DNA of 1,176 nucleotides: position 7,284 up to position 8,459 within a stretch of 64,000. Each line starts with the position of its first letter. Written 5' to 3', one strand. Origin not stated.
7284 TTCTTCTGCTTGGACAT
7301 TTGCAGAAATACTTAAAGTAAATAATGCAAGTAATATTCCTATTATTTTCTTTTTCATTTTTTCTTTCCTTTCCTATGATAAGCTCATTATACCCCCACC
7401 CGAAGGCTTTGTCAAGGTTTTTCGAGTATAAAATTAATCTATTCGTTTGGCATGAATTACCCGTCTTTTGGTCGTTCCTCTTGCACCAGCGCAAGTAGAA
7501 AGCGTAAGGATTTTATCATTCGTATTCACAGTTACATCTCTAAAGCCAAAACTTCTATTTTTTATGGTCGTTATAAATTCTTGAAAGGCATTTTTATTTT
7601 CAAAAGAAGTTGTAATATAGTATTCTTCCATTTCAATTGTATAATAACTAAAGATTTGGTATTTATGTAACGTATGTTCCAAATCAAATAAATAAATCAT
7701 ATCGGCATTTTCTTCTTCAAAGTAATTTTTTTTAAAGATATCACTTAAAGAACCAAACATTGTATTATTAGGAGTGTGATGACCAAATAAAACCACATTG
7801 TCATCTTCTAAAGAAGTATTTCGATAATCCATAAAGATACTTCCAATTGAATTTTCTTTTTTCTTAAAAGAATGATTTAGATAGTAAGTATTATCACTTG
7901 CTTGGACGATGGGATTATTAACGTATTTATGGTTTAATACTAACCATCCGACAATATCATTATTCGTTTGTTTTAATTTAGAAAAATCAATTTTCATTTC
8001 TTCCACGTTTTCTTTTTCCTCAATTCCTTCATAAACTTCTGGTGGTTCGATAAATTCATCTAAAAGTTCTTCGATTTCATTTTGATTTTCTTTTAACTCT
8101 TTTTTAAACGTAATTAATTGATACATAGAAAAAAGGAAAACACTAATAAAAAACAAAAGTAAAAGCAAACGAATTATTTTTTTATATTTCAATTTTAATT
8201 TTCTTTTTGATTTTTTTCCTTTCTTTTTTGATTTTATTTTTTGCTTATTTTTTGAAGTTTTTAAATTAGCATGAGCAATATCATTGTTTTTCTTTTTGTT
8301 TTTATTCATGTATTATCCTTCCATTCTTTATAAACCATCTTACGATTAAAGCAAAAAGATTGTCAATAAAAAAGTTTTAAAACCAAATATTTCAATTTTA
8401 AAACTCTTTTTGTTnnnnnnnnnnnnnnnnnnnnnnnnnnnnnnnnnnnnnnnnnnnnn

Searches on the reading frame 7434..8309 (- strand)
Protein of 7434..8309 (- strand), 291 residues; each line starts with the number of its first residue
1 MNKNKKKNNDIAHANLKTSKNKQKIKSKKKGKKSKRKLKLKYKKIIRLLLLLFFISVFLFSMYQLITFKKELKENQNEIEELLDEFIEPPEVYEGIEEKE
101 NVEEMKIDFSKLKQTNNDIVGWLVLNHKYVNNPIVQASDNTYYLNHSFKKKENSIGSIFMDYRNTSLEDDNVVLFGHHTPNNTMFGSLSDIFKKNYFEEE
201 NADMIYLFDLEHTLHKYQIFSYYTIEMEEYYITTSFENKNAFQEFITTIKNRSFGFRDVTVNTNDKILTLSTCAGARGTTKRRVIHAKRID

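Call 6: search_protein_families(library=pfam, proteins=[window:7434-8309:-], max_evalue=0.01)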
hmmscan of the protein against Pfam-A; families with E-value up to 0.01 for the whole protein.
window:7434-8309:- (291 aa): 1 family
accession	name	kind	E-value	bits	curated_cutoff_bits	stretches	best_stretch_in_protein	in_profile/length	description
PF04203.18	Sortase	-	4.3e-14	52.8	26.6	1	132-289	10-124/125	Sortase domain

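Call 9: find_homologous_proteins(query=window:7434-8309:-)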
Query window:7434-8309:- (291 aa): 382 proteins with E <= 0.001 among 1966 candidates; the best 120 are listed.
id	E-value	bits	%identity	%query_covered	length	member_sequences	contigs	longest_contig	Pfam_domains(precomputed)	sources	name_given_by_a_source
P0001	1.6e-183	626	99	100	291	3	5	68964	PF04203.19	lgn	-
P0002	3.3e-137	474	79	87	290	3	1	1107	PF04203.19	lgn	-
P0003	2.1e-134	465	74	100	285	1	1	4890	PF04203.19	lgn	-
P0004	1.5e-132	459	78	88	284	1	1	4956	PF04203.19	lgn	-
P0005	2.0e-132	459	78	88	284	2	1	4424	PF04203.19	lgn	-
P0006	4.1e-132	458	73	100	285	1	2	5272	PF04203.19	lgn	-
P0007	1.5e-131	456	78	88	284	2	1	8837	PF04203.19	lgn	-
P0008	3.6e-131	455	77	85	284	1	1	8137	PF04203.19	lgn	-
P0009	1.1e-112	394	68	86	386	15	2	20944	PF04203.19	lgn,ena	-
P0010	3.1e-109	383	68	78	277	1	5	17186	PF04203.19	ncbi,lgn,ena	-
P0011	9.5e-105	368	64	85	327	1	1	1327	PF04203.19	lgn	-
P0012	1.2e-100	354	60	84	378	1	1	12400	PF04203.19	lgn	-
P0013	1.2e-95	338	60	92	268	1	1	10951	PF04203.19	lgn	-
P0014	2.8e-91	324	72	67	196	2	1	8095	PF04203.19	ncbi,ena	-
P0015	8.4e-90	319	63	78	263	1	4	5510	PF04203.19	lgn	-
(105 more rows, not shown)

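Call 11: find_encoding_contigs(protein=window:7434-8309:-, flank=6000, max_places=10)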
Protein window:7434-8309:- (291 aa): 3 contigs read that carry it; 1 place shown.
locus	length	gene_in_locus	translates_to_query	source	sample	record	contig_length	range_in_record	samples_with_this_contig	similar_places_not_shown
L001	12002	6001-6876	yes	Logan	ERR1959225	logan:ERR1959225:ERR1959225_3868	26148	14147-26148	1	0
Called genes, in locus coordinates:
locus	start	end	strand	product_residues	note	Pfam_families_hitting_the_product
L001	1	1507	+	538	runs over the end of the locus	PF19484:DUF6020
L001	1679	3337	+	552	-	PF09586:YfhO (faint)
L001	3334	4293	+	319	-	PF00535:Glycos_transf_2, PF10111:Glyco_tranf_2_2, PF13641:Glyco_tranf_2_3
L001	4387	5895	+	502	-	-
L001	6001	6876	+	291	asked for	PF04203:Sortase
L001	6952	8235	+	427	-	-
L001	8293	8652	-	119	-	-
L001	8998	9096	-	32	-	-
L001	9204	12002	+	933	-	?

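Call 12: find_encoding_contigs(protein=P0001, flank=6000, max_places=10)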
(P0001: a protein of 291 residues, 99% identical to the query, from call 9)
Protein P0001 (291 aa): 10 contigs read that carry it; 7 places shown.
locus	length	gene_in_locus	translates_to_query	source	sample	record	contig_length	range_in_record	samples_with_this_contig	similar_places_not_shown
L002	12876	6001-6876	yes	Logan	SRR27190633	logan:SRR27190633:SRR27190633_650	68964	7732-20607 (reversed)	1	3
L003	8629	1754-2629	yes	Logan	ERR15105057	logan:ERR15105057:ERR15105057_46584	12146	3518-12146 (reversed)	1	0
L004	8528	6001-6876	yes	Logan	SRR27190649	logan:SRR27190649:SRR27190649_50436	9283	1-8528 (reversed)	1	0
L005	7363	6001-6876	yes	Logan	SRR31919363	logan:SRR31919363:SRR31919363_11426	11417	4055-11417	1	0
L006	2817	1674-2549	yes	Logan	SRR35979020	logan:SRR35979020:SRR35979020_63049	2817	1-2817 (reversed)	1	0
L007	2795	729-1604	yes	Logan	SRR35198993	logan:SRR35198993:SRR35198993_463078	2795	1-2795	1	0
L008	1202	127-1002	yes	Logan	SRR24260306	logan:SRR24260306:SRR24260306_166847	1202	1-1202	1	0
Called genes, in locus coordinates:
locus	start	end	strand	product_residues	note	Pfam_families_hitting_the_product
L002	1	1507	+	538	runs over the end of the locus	PF19484:DUF6020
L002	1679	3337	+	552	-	-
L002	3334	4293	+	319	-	PF00535:Glycos_transf_2, PF10111:Glyco_tranf_2_2, PF13641:Glyco_tranf_2_3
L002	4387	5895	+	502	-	-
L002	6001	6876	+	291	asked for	PF04203:Sortase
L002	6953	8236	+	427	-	-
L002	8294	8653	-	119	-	-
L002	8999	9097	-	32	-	-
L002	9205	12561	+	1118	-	PF01855:POR_N, PF17147:PFOR_II, PF01558:POR, PF10371:EKR (weak), PF13183:Fer4_8 (weak), PF13187:Fer4_9 (weak), PF12838:Fer4_7, PF02775:TPP_enzyme_C, +4 more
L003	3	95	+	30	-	?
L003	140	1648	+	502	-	-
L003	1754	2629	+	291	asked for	PF04203:Sortase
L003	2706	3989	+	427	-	-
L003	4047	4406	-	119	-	-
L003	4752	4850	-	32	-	-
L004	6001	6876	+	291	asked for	PF04203:Sortase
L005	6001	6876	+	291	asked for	PF04203:Sortase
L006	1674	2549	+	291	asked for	PF04203:Sortase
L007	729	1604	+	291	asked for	PF04203:Sortase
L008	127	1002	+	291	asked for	PF04203:Sortase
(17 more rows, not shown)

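Call 15: find_related_loci(query=window:7434-8309:-, collection=genome_contigs, flank=10000)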
Query window:7434-8309:- (291 aa) in genome_contigs; peptide patterns used: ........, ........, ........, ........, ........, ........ (x = any residue, [..] = any of these).
164 stretches matched a pattern; 1 encode a relative of the query (tblastn E <= 1e-3); 1 distinct loci.
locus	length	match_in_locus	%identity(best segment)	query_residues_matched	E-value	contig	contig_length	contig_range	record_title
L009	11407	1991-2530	29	90-274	4e-27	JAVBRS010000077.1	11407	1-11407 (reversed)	MAG: Oscillospiraceae bacterium isolate EPI_MAG_00202 c_000009346094, whole genome shotgun sequence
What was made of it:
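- Tried and rejected: Taxonomy: a genome_contigs scan with the sortase gave only a 29%-identity Oscillospiraceae hit (call 15).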

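Call 18: find_encoding_contigs(protein=P0010, flank=6000, max_places=6)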
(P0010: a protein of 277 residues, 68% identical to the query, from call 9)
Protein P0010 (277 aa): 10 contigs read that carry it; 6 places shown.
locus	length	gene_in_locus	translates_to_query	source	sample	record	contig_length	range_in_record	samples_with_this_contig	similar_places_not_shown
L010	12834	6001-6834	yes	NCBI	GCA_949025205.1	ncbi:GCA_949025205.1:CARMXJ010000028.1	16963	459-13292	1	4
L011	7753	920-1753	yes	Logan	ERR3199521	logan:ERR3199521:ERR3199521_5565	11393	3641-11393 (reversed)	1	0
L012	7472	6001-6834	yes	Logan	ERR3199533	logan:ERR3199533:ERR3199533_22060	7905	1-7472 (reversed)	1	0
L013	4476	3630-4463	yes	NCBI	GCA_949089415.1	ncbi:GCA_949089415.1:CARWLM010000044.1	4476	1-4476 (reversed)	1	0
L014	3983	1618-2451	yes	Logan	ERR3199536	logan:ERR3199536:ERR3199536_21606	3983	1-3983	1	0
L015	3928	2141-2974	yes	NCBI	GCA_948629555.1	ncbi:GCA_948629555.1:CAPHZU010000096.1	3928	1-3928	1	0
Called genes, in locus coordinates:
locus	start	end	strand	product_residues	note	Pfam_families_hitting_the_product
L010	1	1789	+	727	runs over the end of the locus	PF00403:HMA, PF00122:E1-E2_ATPase, PF00702:Hydrolase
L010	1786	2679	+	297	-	PF01545:Cation_efflux, PF16916:ZT_dimer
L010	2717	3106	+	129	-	PF18029:Glyoxalase_6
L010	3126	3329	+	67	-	PF00403:HMA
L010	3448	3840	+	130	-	PF10543:ORF6N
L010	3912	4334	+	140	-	-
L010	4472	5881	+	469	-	-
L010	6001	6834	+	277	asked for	PF04203:Sortase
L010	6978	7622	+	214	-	PF01381:HTH_3, PF12844:HTH_19, PF13560:HTH_31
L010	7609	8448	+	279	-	PF13349:DUF4097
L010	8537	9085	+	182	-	PF00293:NUDIX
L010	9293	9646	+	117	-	PF00293:NUDIX (weak)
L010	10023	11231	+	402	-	PF16403:Bact_surface_Ig-like (weak), PF01183:Glyco_hydro_25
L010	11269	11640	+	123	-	-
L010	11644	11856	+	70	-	-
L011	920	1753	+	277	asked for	PF04203:Sortase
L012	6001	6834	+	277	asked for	PF04203:Sortase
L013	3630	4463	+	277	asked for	PF04203:Sortase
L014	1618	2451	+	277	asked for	PF04203:Sortase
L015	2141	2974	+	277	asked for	PF04203:Sortase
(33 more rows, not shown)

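Call 19: find_encoding_contigs(protein=P0009, flank=6000, max_places=6)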
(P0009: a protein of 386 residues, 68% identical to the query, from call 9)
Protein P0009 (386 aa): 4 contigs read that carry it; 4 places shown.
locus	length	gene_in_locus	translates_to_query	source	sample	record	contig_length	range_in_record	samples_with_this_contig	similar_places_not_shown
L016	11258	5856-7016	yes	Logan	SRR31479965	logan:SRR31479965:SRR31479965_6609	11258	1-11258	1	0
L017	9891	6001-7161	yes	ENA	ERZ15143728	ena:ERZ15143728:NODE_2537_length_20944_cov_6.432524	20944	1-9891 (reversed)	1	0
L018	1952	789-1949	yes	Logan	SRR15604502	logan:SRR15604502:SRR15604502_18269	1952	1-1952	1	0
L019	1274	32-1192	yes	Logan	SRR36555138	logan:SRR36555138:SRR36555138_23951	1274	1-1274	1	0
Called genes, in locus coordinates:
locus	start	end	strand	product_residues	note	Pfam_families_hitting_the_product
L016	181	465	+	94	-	PF02583:Trns_repr_metal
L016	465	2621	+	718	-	PF00403:HMA, PF08282:Hydrolase_3 (faint), PF00122:E1-E2_ATPase, PF00702:Hydrolase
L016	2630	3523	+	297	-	PF01545:Cation_efflux, PF16916:ZT_dimer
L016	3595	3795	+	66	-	PF00403:HMA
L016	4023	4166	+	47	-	-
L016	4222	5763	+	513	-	-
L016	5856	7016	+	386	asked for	PF04203:Sortase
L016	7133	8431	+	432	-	-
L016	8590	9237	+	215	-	PF01381:HTH_3, PF12844:HTH_19, PF13443:HTH_26 (faint), PF13560:HTH_31, PF10324:7TM_GPCR_Srw (faint)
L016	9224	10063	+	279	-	PF13349:DUF4097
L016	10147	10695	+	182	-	PF00293:NUDIX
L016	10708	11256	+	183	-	?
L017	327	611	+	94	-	PF02583:Trns_repr_metal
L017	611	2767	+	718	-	PF00403:HMA, PF08282:Hydrolase_3 (faint), PF00122:E1-E2_ATPase, PF00702:Hydrolase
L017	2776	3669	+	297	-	PF01545:Cation_efflux, PF16916:ZT_dimer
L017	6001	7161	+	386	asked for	PF04203:Sortase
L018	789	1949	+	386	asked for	PF04203:Sortase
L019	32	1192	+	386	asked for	PF04203:Sortase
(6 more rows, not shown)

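Call 20: find_encoding_contigs(protein=P0007, flank=6000, max_places=6)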
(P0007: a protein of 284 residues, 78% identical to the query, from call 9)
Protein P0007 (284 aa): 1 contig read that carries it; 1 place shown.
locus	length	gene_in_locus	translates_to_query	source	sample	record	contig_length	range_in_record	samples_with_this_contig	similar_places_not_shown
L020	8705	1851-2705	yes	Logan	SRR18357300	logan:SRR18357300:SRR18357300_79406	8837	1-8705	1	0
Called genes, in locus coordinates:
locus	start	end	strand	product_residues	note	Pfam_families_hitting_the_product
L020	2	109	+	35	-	?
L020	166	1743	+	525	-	-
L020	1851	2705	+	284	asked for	PF04203:Sortase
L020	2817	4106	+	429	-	-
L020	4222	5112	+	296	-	PF01545:Cation_efflux, PF16916:ZT_dimer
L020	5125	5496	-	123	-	-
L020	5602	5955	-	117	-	-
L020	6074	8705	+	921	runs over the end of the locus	?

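Call 21: find_encoding_contigs(protein=P0006, flank=6000, max_places=6)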
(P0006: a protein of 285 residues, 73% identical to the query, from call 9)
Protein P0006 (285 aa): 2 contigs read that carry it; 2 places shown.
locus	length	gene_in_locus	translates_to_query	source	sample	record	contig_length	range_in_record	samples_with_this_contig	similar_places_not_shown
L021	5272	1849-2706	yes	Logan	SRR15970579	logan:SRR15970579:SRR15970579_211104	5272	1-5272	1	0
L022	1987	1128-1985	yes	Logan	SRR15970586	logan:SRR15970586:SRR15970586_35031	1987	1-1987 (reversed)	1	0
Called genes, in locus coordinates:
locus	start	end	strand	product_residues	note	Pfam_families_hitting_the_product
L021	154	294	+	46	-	-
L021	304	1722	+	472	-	-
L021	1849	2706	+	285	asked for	PF04203:Sortase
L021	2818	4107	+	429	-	-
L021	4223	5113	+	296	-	PF01545:Cation_efflux, PF16916:ZT_dimer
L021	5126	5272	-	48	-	?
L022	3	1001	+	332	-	?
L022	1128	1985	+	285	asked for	PF04203:Sortase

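Call 42: search_protein_families(library=ncbifam, proteins=[window:7434-8309:-], max_evalue=0.001)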
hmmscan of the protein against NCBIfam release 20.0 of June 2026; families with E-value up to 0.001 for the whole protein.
window:7434-8309:- (291 aa): 3 families
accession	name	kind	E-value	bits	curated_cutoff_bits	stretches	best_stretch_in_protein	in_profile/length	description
TIGR03064.1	sortase_srtB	equivalog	8.6e-56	188.9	153.75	1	43-285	1-235/235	class B sortase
NF040525.1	SrtB_LPKTxSAVK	exception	1.6e-19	69.9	200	1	61-277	13-227/261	class B sortase, LPKTxAVK-specific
TIGR01076.1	sortase_fam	subfamily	7.9e-06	25.7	39.35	0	256-290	94-128/136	sortase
